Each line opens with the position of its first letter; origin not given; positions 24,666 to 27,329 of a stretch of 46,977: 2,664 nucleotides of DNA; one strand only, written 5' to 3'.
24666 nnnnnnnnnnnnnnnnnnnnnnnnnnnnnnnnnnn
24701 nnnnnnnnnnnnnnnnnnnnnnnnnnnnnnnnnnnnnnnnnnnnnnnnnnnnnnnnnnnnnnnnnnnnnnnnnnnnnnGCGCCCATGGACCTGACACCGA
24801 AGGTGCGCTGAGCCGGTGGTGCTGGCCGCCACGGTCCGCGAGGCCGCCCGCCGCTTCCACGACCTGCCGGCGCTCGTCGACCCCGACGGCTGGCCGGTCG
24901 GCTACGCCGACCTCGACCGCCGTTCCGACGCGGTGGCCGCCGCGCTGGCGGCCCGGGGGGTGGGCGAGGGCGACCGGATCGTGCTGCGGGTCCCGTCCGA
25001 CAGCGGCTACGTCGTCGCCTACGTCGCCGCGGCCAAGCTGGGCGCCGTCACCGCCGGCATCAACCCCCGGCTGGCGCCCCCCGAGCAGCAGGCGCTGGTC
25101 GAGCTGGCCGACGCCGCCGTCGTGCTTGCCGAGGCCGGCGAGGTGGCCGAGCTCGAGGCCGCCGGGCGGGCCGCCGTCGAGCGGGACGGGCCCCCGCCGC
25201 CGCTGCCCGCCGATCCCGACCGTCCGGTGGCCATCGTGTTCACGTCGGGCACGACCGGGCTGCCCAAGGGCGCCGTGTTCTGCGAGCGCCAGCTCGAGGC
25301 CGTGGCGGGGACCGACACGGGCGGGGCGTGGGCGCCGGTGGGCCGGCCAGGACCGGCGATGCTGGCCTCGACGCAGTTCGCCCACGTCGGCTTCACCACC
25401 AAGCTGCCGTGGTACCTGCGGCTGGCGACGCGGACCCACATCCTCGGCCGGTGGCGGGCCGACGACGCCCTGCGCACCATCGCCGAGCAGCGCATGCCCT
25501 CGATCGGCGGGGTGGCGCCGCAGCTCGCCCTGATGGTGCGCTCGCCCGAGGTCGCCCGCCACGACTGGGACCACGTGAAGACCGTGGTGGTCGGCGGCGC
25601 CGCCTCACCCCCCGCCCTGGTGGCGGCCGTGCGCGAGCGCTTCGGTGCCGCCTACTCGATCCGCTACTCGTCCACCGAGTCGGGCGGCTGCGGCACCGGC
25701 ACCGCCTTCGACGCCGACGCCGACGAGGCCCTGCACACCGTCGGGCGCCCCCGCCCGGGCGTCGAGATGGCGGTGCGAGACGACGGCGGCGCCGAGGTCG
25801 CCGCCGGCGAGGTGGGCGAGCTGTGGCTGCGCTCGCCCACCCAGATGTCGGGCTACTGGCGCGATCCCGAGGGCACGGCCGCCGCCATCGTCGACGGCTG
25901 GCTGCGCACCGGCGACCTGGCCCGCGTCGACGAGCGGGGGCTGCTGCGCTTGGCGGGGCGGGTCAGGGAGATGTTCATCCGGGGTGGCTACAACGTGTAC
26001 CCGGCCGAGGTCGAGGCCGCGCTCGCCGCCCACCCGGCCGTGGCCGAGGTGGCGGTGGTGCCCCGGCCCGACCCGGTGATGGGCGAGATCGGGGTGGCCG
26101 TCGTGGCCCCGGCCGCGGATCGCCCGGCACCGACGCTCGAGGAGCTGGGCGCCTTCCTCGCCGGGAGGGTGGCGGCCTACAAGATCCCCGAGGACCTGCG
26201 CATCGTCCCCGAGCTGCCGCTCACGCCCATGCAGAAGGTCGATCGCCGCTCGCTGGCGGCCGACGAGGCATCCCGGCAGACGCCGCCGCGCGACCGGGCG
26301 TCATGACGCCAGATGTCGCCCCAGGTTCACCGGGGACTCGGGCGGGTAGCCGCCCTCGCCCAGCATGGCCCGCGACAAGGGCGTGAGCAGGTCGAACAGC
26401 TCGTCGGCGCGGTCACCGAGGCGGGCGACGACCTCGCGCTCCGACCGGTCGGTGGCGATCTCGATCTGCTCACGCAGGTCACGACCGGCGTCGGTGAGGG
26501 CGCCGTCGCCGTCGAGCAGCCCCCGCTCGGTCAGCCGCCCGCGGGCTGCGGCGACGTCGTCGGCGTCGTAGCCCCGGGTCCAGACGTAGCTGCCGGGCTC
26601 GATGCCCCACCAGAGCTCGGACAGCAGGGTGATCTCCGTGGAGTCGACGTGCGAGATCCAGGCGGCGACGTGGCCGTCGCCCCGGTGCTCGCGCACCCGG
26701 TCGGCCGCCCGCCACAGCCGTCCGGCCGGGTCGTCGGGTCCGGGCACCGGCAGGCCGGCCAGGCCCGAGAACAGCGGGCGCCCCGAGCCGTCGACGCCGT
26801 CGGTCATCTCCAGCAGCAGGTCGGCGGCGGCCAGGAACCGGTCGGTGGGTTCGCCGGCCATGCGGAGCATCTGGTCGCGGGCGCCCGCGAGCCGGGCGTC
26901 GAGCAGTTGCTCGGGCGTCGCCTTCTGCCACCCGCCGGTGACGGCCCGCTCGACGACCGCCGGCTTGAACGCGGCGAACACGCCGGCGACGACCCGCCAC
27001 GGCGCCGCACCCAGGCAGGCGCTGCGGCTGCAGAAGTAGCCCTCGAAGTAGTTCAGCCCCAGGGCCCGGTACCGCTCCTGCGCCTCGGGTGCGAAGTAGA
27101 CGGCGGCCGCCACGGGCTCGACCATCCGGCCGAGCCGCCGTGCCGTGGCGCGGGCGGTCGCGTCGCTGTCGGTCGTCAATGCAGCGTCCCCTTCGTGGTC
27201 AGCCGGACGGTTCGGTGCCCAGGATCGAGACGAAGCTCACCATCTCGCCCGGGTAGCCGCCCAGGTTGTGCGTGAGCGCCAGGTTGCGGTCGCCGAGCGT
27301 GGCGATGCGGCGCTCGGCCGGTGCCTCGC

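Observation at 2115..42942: Seven copies of a 19-bp palindrome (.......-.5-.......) in front of catabolic operons spread over 40 kb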

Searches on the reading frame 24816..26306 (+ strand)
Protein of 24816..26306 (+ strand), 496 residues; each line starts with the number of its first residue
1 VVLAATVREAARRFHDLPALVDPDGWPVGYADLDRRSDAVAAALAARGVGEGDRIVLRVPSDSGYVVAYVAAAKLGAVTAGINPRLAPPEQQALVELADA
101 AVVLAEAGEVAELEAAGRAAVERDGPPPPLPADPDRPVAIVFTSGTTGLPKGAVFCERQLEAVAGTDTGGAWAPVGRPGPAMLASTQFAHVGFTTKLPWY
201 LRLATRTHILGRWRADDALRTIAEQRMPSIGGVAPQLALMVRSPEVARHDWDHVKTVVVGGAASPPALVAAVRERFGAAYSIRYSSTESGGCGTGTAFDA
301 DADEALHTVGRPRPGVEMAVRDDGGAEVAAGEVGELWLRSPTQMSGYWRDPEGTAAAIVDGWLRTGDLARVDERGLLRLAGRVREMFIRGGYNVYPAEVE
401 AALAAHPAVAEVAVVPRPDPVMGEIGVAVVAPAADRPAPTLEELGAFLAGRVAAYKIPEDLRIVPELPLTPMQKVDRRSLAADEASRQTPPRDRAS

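Call 9: search_protein_families(library=pfam, proteins=[window:24816-26306:+])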
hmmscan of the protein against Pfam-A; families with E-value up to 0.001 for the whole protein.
window:24816-26306:+ (496 aa): 2 families
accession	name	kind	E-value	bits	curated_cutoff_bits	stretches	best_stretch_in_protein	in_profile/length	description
PF00501.34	AMP-binding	-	8.9e-59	199.6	29.9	1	8-348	2-384/384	AMP-binding enzyme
PF13193.12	AMP-binding_C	-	1.6e-17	64.6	24.5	1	398-472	1-74/76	AMP-binding enzyme C-terminal domain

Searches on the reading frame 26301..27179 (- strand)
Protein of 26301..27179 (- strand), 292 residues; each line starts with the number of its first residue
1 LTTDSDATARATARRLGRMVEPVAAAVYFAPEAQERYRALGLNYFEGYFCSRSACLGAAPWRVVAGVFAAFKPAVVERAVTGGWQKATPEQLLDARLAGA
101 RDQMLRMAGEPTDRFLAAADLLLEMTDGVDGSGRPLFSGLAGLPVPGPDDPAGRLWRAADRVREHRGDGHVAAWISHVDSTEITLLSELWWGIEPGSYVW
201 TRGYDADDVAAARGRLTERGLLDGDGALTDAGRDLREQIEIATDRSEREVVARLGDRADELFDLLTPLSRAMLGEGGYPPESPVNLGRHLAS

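Call 9: search_protein_families(library=pfam, proteins=[window:26301-27179:-])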
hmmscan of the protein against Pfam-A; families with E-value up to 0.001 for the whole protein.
window:26301-27179:- (292 aa): 1 family
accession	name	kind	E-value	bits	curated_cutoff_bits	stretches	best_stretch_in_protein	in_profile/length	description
PF21863.2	HTH_67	-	2.5e-78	263.8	27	1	13-279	1-268/268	Helix-turn-helix family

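Call 15: search_protein_families(library=ncbifam, proteins=[window:26301-27179:-], max_evalue=0.001)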
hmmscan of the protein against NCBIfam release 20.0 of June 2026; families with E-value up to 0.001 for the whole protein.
window:26301-27179:- (292 aa): 1 family
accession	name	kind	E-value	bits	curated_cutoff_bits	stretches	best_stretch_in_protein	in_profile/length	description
NF047719.1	SCO6745_fam_HTH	subfamily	1.5e-71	241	120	1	14-271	2-262/263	SCO6745 family protein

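Call 18: find_related_loci(query=window:26301-27179:-, collection=genome_contigs, flank=10000)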
Query window:26301-27179:- (292 aa) in genome_contigs; peptide patterns used: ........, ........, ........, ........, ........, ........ (x = any residue, [..] = any of these).
452 stretches matched a pattern; 38 encode a relative of the query (tblastn E <= 1e-3); 38 distinct loci.
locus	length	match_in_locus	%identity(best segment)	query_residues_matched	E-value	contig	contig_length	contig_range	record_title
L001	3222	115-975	78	1-287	2e-149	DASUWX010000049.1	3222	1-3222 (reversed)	MAG TPA_asm: Streptosporangiales bacterium isolate SMAG_U1854 k141_1289316, whole genome shotgun sequence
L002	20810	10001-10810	77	10-279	1e-129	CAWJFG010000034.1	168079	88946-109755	MAG: uncultured Acidimicrobiales bacterium isolate MFD04850.bin.1.220 genome assembly, contig: contig_65113, whole genom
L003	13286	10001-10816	73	12-279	4e-117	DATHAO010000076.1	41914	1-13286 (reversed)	MAG TPA_asm: Acidimicrobiales bacterium isolate SMAG_U10692 k141_1804742, whole genome shotgun sequence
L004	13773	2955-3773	62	12-286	1e-98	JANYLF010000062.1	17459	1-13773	MAG: Acidimicrobiia bacterium isolate GL140_5_metabinner_93 GL140_5_k141_2955080, whole genome shotgun sequence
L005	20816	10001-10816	61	13-286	3e-84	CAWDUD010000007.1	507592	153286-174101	MAG: uncultured Acidimicrobiia bacterium isolate MFD05442.bin.2.230 genome assembly, contig: contig_4677, whole genome s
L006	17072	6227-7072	51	5-289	1e-82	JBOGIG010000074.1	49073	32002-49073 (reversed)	MAG: Acidimicrobiales bacterium isolate TC-S_metawrap_bin.102 k127_839185, whole genome shotgun sequence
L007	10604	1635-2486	51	6-288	1e-77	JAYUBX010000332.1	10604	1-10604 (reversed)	MAG: Candidatus Microthrix sp. isolate GFS_6836 GFS_6836_331, whole genome shotgun sequence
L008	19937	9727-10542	50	5-279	1e-72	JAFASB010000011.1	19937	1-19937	MAG: Acidimicrobiia bacterium isolate CP_BM_ER_R8_7 BM_ER_R8_k147_2166840, whole genome shotgun sequence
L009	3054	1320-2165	49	1-288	4e-72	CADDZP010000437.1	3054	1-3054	Actinobacteria bacterium isolate 24 genome assembly, contig: NODE_29085_length_3054_cov_6.089170, whole genome shotgun s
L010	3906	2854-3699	47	1-288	5e-71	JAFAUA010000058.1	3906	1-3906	MAG: Acidimicrobiia bacterium isolate CP_BM_ER_R9_26 BM_ER_R9_k147_3384857, whole genome shotgun sequence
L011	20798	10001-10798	46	20-288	3e-65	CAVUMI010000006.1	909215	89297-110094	MAG: uncultured Actinomycetes bacterium isolate MFD04212.bin.2.169 genome assembly, contig: contig_2711, whole genome sh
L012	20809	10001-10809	78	11-279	1e-95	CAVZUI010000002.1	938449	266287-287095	MAG: uncultured Acidimicrobiales bacterium isolate MFD06742.bin.2.74 genome assembly, contig: contig_11502, whole genome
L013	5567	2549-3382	44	1-279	2e-58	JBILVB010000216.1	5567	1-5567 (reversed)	MAG: Acidimicrobiales bacterium isolate ME2018-08-14_3300043803_group8_bin150 Rohwer_bin124_scaffold_36954_c1, whole gen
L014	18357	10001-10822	63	1-279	5e-102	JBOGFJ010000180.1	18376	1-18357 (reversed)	MAG: Acidimicrobiia bacterium isolate M3-S_metawrap_bin.29 k127_2409067, whole genome shotgun sequence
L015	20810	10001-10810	40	12-279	4e-46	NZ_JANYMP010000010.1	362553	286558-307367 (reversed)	Umezawaea endophytica strain DSM 103496 DSM103496_AS2_SC10, whole genome shotgun sequence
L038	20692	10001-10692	58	13-233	2e-5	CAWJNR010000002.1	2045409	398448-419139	MAG: uncultured Actinomycetota bacterium isolate MFD02840.bin.2.105 genome assembly, contig: contig_26606, whole genome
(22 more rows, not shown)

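Call 27: search_solved_structures(query=window:26301-27179:-, max_evalue=1)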
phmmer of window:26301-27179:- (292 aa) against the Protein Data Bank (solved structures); distinct sequences matched with E-value up to 1: 0.
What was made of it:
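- Tried and rejected: HTH_67 gave none (call 27).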

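Call 38: find_homologous_proteins(query=window:26301-27179:-, max_evalue=0.00001)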
Query window:26301-27179:- (292 aa): 795 proteins with E <= 0.00001 among 8000 candidates; the best 120 are listed.
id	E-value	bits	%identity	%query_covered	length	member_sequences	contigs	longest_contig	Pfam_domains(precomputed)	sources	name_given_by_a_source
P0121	1.9e-172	591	90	100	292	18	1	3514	PF21863.3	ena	-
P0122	1.5e-171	588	89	100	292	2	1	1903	PF21863.3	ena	-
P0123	6.3e-171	586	89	100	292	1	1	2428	PF21863.3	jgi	jgi:hypothetical protein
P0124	2.1e-166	571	88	100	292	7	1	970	PF21863.3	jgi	jgi:hypothetical protein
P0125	1.3e-145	503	79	97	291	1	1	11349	PF21863.3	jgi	jgi:hypothetical protein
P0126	9.3e-145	500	79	98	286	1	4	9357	PF21863.3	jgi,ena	jgi:hypothetical protein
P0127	7.8e-144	497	78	98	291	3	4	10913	PF21863.3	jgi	jgi:Helix-turn-helix family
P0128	9.7e-144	497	79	98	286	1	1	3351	PF21863.3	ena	-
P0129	1.4e-143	496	79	98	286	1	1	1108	PF21863.3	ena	-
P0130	2.1e-143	495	78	98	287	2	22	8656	PF21863.3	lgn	-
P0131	3.0e-143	495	81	96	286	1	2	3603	PF21863.3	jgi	jgi:hypothetical protein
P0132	4.9e-143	494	79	97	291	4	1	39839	PF21863.3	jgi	jgi:hypothetical protein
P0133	1.4e-142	493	77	96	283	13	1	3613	PF21863.3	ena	-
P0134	2.6e-142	492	78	98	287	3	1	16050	PF21863.3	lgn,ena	-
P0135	4.5e-141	488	76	98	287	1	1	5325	PF21863.3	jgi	jgi:Helix-turn-helix family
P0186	4.3e-129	448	75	95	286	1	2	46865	PF21863.3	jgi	jgi:hypothetical protein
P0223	6.5e-113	395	66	92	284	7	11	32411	PF21863.3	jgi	jgi:hypothetical protein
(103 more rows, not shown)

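Call 56: find_encoding_contigs(protein=P0223, flank=8000, max_places=1)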
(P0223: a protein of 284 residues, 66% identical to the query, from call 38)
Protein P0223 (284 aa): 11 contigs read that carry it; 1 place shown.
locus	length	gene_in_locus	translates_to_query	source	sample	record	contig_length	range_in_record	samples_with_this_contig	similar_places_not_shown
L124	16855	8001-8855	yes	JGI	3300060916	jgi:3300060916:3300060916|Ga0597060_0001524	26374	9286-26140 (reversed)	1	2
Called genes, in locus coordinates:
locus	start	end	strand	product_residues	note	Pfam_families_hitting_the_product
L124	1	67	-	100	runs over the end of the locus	?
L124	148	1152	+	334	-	PF03706:LPG_synthase_TM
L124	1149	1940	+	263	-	PF14378:PAP2_3, PF01569:PAP2 (weak)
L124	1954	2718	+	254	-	PF00903:Glyoxalase (weak), PF13468:Glyoxalase_3, PF13669:Glyoxalase_4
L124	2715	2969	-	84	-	PF06305:LapA_dom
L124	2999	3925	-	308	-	PF00126:HTH_1, PF03466:LysR_substrate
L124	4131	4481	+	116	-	PF02467:Whib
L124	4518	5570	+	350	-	PF01636:APH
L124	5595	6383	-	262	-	PF01061:ABC2_membrane, PF12698:ABC2_membrane_3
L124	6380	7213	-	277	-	PF00005:ABC_tran, PF13304:AAA_21 (weak)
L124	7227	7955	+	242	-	PF01557:FAA_hydrolase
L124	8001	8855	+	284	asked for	PF21863:HTH_67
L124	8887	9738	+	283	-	PF09754:PAC2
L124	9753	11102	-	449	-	PF04389:Peptidase_M28 (weak), PF01546:Peptidase_M20, PF07687:M20_dimer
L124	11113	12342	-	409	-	PF00753:Lactamase_B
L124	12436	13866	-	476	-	PF01425:Amidase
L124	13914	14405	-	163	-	-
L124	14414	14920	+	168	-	-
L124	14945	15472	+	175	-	PF00156:Pribosyltran (weak)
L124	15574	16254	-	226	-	PF12535:Nudix_N, PF00293:NUDIX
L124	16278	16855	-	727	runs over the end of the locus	PF08335:GlnD_UR_UTase, PF01966:HD, PF24931:ACT_ACR9_3rd (faint), PF01842:ACT, PF26956:ACT_ACR_D1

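Call 57: find_encoding_contigs(protein=P0186, flank=8000, max_places=1)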
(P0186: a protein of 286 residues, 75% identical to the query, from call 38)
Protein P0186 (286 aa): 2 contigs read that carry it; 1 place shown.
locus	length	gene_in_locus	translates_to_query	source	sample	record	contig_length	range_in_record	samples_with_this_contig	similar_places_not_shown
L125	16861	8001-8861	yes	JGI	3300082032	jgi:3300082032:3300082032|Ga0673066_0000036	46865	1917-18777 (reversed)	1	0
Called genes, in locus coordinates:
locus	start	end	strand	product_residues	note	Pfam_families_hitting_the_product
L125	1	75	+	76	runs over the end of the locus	PF02609:Exonuc_VII_S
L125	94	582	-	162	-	-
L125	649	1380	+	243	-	-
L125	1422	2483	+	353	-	PF00348:polyprenyl_synt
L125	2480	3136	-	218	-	PF00561:Abhydrolase_1 (weak)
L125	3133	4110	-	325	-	PF00561:Abhydrolase_1, PF12146:Hydrolase_4, PF12697:Abhydrolase_6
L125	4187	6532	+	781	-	PF03176:MMPL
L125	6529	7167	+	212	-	PF00440:TetR_N, PF13305:TetR_C_33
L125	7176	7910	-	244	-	PF02592:Vut_1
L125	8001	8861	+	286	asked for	PF21863:HTH_67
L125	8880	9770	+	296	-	PF00561:Abhydrolase_1, PF12697:Abhydrolase_6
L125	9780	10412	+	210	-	PF02627:CMD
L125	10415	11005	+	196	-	PF01872:RibD_C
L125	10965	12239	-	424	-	PF00067:p450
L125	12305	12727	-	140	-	PF00903:Glyoxalase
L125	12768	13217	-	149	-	PF00165:HTH_AraC, PF12833:HTH_18, PF00165:HTH_AraC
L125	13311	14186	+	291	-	PF00657:Lipase_GDSL (weak), PF13472:Lipase_GDSL_2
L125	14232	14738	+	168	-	PF01243:PNPOx_N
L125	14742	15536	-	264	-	PF13622:4HBT_3, PF20789:4HBT_3C, PF02551:Acyl_CoA_thio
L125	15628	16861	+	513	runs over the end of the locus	PF04675:DNA_ligase_A_N, PF01068:DNA_ligase_A_M, PF04679:DNA_ligase_A_C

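Call 64: predict_structure(alignment_id=A2)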
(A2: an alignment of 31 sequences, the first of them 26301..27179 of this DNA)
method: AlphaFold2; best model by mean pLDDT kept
length: 292 residues; sequences in the alignment: 31
mean_pLDDT: 92.6   pTM: 0.90
mean pLDDT of the five models: 92.6, 92.3, 91.9, 91.8, 89.4
residues with pLDDT >= 90: 255; 70-90: 22; 50-70: 4; < 50: 11
segments of 3 or more residues with pLDDT < 50: 283-292
pLDDT, mean of each block of 10 residues (from residue 1): 78 94 95 98 96 97 94 96 98 98 97 97 97 96 97 99 97 94 93 85 93 98 96 96 94 94 97 91 43 33
secondary structure, 60 per line:
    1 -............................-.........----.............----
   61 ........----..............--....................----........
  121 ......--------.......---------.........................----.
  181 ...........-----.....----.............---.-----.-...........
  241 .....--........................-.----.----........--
elements in order: H2-29 H31-39 H44-56 H61-68 H73-86 H89-108 H113-126 H135-141 H151-175 H180-191 H197-201 H206-218 H230-245 H248-271 H283-290

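Call 70: fold_search(model_id=the predicted structure, library=pdb)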
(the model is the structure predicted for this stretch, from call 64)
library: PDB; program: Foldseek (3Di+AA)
matches with E <= 10: 196; with E <= 0.001: 0
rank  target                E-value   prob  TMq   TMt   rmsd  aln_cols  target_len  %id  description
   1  2p7n                  3.2e-01  0.12  0.17  0.16  18.9       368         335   13  Crystal structure of the Pathogenicity island 1 effector protein from Chromobacterium violaceum. Northeast Structural Ge (released 2007-04-03)
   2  6z0c_C                7.6e-01  0.06  0.11  0.13  17.5       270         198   13  Structure of in silico modelled artificial Maquette-3 protein (released 2021-03-17)
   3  8wdf                  8.3e-01  0.04  0.11  0.12  26.0       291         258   11  Chemoreceptor PilJ from Pseudomonas aeruginosa PA14 (released 2024-07-24)
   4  2j4g_A                8.7e-01  0.08  0.12  0.07  19.7       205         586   11  Bacteroides thetaiotaomicron GH84 O-GlcNAcase in complex with n-butyl- thiazoline inhibitor (released 2007-01-30)
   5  9prr_A                9.9e-01  0.06  0.15  0.16  18.0       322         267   14  X-ray crystal structure of Streptomyces cacaoi PolF in complex with iron and L-isoleucine (released 2025-10-15)
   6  2j4g_B                1.0e+00  0.08  0.13  0.07  19.9       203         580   12  Bacteroides thetaiotaomicron GH84 O-GlcNAcase in complex with n-butyl- thiazoline inhibitor (released 2007-01-30)
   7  5hu6_D                1.0e+00  0.03  0.10  0.10  27.6       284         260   10  Structure of the T. brucei haptoglobin-haemoglobin receptor bound to human haptolgobin-haemoglobin (released 2016-03-02)
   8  2jiw_A                1.1e+00  0.05  0.10  0.07  19.9       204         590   12  Bacteroides thetaiotaomicron GH84 O-GlcNAcase in complex with 2- Acetylamino-2-deoxy-1-epivalienamine (released 2007-08-07)
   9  4pho_C                1.2e+00  0.06  0.16  0.16  21.9       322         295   11  ClyA CC6/264 ox (2-303) (released 2014-09-24)
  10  9ce3_A                1.4e+00  0.07  0.13  0.04  17.7       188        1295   13  Structure of the TSC:WIPI3 lysosomal recruitment complex (released 2024-12-04)
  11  2nrj                  1.4e+00  0.02  0.09  0.09  21.1       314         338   16  Crystal Structure of Hemolysin binding component from Bacillus cereus (released 2006-11-14)
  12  5lm4                  1.5e+00  0.04  0.15  0.13  18.7       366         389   13  Structure of the thermostalilized EAAT1 cryst-II mutant in complex with L-ASP and the allosteric inhibitor UCPH101 (released 2017-04-19)
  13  5jdo_A                1.6e+00  0.06  0.14  0.16  25.1       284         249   13  T. congolense haptoglobin-haemoglobin receptor in complex with haemoglobin (released 2016-04-27)
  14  8r5s_G                1.6e+00  0.04  0.13  0.14  22.9       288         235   14  t113 - De-novo designed soluble homotetramer (released 2024-11-27)
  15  9wmm                  1.6e+00  0.02  0.11  0.08  20.3       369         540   11  Structure of the cholesterol-bound human proline transporter purified in DDM/CHS buffer (released 2026-03-25)
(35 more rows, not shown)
